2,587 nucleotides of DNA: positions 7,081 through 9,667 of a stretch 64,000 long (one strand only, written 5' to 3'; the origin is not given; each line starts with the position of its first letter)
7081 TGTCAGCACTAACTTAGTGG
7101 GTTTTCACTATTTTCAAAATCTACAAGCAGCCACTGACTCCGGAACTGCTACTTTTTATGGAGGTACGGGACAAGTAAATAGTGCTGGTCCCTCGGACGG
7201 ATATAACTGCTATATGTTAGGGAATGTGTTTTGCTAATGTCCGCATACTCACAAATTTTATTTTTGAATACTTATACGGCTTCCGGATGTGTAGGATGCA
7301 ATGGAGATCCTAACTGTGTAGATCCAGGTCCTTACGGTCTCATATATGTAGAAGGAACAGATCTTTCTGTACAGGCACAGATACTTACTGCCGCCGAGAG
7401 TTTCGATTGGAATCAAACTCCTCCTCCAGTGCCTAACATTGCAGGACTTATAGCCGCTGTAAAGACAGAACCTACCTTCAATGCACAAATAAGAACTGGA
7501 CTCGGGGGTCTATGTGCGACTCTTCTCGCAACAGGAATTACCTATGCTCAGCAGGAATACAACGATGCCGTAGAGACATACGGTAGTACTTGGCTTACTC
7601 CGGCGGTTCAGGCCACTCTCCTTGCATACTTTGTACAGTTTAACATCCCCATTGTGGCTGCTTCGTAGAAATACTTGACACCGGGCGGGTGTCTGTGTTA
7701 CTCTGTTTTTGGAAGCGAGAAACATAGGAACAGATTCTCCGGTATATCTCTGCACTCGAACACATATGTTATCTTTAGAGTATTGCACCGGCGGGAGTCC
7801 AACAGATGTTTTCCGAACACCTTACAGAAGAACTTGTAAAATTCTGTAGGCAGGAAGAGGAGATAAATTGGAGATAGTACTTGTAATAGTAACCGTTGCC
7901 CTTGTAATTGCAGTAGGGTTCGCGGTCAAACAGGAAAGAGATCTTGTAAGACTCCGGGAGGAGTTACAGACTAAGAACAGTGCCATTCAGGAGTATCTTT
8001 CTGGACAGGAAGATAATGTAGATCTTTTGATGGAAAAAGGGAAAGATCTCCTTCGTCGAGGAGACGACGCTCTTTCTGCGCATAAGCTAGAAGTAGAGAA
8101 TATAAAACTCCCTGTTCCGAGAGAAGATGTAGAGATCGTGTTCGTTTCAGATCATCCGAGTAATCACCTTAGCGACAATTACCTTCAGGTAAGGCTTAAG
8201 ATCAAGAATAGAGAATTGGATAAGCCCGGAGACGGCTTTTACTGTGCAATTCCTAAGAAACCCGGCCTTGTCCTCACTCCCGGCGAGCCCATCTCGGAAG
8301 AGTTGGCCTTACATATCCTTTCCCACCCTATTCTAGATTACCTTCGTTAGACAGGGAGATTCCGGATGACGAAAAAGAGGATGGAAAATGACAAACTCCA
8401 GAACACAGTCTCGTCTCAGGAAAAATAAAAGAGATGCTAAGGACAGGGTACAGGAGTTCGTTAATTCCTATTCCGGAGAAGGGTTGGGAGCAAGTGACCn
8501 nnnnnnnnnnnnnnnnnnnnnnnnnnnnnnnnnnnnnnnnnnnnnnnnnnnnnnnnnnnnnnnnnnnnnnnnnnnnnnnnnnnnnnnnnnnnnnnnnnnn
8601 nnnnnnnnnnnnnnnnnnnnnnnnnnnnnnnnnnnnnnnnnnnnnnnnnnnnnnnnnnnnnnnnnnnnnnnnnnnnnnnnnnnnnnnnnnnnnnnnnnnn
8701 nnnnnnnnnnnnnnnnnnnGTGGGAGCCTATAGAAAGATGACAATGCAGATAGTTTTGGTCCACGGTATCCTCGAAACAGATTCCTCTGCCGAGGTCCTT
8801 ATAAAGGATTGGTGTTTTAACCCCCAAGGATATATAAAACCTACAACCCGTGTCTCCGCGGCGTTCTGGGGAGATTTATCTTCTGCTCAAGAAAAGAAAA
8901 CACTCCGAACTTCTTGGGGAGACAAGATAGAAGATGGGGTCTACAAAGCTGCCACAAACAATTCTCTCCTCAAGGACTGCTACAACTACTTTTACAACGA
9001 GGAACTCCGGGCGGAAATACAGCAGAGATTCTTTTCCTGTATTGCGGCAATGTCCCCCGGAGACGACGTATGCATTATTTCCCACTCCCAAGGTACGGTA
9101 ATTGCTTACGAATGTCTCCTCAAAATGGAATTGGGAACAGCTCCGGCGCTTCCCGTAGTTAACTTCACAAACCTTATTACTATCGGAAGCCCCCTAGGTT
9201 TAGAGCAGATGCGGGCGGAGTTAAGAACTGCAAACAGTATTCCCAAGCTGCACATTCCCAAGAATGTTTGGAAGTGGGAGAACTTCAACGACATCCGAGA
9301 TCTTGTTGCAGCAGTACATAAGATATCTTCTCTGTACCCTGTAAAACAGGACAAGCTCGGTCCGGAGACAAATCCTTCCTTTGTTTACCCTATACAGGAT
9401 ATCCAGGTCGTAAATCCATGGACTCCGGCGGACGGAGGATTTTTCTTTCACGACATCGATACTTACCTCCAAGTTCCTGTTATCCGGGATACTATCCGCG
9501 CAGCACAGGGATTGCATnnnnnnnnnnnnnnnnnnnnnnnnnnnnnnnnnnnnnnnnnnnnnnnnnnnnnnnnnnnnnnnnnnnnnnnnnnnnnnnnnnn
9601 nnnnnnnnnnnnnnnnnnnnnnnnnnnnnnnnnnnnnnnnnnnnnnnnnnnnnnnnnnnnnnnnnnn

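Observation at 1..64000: Asymmetric 8-mer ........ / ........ is iterated about 70 times across the element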

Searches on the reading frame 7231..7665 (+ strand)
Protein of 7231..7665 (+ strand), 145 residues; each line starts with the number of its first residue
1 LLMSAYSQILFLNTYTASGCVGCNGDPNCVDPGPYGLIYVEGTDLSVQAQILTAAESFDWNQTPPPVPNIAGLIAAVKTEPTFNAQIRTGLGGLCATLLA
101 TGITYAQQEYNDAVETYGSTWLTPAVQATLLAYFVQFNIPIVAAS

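Call 100: search_protein_families(library=pfam, proteins=[window:7231-7665:+], max_evalue=0.001)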
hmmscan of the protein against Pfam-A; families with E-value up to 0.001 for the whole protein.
window:7231-7665:+ (145 aa): 0 families

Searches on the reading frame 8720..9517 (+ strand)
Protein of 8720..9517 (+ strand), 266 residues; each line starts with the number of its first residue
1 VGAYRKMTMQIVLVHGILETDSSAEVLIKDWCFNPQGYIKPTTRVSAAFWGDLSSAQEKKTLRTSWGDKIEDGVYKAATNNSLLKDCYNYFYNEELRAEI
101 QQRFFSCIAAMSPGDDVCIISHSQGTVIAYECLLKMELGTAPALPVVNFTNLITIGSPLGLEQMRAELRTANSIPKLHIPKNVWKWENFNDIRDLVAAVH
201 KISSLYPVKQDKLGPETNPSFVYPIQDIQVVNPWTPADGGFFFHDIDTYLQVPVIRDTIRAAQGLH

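Call 99: search_protein_families(library=pfam, proteins=[window:8720-9517:+], max_evalue=0.001)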
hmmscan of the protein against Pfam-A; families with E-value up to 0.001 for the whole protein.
window:8720-9517:+ (266 aa): 0 families
